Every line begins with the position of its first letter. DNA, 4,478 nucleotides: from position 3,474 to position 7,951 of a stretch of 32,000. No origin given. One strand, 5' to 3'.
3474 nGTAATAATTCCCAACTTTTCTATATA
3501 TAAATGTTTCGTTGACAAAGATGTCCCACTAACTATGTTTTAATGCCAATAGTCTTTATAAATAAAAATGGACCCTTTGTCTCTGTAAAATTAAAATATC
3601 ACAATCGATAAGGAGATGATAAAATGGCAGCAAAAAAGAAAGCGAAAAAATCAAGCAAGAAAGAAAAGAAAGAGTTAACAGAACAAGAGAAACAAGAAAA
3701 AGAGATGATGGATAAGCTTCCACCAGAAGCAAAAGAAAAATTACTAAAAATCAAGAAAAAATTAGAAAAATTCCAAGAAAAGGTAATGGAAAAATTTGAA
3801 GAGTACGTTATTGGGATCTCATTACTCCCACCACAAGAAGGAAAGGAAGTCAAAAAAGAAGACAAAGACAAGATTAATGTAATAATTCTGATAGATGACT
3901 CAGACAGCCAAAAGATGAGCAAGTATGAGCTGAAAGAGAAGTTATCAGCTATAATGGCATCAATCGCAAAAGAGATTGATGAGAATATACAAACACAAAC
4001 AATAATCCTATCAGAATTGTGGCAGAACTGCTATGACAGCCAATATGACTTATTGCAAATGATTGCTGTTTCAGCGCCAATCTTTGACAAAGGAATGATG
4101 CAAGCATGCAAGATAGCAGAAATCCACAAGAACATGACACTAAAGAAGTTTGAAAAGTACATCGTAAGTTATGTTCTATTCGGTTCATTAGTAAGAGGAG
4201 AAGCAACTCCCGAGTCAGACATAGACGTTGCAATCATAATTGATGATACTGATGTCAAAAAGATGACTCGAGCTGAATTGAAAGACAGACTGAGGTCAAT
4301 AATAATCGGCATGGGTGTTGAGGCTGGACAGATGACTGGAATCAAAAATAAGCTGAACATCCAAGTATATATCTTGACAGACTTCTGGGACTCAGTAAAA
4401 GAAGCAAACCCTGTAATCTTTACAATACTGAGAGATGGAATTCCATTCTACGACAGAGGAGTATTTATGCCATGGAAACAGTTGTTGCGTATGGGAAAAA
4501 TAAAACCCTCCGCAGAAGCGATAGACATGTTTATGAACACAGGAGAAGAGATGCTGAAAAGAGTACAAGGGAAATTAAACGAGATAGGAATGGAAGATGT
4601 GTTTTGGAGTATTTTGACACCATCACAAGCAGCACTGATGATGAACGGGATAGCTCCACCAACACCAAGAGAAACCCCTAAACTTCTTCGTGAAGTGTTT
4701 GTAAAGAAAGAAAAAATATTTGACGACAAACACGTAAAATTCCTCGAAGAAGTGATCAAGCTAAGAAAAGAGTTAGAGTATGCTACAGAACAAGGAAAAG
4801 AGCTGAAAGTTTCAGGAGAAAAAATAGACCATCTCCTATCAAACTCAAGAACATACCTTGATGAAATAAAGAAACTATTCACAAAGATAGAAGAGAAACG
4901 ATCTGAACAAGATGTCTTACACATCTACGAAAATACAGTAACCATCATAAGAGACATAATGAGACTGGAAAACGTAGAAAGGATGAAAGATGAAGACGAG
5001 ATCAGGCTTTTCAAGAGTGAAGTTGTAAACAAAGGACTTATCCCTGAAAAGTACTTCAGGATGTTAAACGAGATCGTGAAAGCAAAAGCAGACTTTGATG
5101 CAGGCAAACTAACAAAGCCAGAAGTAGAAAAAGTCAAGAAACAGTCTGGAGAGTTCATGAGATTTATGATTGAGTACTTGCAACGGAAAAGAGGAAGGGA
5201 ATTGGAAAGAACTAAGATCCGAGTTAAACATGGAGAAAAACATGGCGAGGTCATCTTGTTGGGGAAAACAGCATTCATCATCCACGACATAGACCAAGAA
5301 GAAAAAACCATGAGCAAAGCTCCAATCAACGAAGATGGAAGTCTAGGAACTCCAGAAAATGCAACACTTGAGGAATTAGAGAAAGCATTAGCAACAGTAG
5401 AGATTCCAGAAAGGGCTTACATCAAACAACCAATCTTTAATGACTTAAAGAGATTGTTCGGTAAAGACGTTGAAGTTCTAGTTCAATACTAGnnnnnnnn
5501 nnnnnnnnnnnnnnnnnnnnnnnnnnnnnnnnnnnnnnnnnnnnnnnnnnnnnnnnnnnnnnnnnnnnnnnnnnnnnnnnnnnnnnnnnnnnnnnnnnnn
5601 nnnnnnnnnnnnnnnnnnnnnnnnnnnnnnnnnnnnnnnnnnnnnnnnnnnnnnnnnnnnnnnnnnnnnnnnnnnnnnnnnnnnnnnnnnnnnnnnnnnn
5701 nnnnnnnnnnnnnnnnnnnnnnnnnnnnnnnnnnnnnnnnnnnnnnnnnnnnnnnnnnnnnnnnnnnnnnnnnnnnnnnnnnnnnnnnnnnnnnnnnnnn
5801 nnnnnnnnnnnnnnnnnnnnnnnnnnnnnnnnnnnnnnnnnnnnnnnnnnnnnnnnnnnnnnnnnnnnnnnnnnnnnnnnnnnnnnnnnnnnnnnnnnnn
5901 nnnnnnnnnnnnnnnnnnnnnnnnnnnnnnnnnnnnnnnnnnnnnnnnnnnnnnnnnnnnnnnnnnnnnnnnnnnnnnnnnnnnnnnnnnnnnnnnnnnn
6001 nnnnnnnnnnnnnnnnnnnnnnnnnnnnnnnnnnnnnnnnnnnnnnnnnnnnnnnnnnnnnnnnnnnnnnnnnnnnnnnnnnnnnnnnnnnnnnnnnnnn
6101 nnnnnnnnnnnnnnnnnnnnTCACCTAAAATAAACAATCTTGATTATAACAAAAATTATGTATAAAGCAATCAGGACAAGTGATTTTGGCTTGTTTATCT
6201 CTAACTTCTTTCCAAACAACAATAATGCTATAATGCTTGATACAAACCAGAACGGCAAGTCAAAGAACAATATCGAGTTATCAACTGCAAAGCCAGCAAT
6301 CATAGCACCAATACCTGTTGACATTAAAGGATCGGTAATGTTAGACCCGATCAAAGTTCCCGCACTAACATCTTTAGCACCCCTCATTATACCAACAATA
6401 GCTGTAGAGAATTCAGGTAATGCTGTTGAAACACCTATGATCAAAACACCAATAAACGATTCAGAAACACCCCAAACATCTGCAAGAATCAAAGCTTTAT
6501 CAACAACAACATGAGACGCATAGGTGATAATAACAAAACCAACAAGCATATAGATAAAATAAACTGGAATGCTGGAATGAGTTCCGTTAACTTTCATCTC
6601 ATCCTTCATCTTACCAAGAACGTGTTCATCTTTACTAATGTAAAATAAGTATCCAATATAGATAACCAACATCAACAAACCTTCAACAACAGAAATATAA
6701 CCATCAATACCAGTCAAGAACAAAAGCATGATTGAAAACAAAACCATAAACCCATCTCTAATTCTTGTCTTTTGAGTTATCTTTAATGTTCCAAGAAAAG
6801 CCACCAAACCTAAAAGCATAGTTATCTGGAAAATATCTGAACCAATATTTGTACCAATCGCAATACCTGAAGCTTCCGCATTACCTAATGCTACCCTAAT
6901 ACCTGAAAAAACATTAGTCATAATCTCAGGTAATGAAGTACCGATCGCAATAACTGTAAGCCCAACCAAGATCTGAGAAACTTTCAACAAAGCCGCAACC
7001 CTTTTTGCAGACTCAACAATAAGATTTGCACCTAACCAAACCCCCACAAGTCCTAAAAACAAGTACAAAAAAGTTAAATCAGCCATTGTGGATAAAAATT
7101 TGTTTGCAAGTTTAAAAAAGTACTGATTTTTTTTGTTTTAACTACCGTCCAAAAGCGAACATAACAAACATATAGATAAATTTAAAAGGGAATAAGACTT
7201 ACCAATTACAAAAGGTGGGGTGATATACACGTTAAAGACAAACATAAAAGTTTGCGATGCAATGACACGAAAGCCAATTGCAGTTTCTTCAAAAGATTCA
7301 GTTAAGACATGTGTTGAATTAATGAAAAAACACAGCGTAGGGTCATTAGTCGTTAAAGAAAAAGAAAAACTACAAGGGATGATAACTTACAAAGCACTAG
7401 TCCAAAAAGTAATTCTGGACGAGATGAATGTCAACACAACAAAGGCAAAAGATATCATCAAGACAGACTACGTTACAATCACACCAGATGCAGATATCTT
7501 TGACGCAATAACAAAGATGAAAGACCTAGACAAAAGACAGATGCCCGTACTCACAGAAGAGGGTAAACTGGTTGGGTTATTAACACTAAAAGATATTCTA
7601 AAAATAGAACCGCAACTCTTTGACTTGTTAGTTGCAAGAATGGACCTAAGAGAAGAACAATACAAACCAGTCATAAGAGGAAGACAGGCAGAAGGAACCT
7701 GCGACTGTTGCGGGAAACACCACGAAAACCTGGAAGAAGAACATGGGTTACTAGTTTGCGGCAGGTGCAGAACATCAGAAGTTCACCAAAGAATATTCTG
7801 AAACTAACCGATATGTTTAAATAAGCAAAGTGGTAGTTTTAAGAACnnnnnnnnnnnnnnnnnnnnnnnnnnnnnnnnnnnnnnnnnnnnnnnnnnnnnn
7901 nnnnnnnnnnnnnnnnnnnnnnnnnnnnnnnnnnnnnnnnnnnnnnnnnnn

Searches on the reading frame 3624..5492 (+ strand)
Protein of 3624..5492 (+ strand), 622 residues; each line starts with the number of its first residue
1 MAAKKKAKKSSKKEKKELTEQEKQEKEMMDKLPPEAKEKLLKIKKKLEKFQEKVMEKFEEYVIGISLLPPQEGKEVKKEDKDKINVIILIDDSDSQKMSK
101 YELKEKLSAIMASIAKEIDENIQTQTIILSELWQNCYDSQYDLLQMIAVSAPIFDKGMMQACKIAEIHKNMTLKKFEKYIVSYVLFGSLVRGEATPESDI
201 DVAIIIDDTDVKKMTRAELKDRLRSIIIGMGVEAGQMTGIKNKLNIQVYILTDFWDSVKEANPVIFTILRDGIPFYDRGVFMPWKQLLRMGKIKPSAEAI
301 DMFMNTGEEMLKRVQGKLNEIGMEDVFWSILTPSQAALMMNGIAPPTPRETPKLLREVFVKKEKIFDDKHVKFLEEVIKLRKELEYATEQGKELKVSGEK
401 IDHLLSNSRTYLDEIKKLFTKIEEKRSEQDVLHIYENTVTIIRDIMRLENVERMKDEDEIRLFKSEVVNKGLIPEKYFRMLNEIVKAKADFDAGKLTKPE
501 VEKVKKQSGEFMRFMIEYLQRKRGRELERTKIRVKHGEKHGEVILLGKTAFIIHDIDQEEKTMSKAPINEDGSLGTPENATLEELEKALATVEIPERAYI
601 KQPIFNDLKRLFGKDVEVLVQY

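Call 15: search_protein_families(library=pfam, proteins=[window:3624-5492:+], max_evalue=0.001)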
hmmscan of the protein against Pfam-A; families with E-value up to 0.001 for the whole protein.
window:3624-5492:+ (622 aa): 3 families
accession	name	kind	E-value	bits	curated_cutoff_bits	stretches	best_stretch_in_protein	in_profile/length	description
PF01909.29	NTP_transf_2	-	8.1e-09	36.2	21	1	175-219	10-57/93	Nucleotidyltransferase domain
PF18765.7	Polbeta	-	1.6e-08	35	26.9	1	177-227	8-59/93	Polymerase beta, Nucleotidyltransferase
PF03445.19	DUF294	-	0.00035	20.9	21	1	149-219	23-90/138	Putative nucleotidyltransferase DUF294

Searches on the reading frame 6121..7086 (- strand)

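Call 15: search_protein_families(library=pfam, proteins=[window:6121-7086:-], max_evalue=0.001)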
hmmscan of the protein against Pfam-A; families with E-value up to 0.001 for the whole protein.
window:6121-7086:- (321 aa): 1 family
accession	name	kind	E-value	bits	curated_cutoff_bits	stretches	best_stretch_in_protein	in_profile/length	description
PF01699.29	Na_Ca_ex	-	2.4e-46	157.9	24.9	2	6-150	3-149/151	Sodium/calcium exchanger protein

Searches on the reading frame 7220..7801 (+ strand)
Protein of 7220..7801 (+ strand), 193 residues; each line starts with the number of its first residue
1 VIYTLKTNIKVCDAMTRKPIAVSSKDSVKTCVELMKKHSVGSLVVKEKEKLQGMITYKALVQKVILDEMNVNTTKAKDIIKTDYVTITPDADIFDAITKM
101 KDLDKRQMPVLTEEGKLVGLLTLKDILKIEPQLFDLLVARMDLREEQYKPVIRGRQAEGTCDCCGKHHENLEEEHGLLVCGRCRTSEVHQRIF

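Call 15: search_protein_families(library=pfam, proteins=[window:7220-7801:+], max_evalue=0.001)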
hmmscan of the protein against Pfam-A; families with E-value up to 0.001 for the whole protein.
window:7220-7801:+ (193 aa): 1 family
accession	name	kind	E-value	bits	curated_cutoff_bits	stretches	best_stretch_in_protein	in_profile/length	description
PF00571.33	CBS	-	1.3e-26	93.1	24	2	76-129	1-54/57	CBS domain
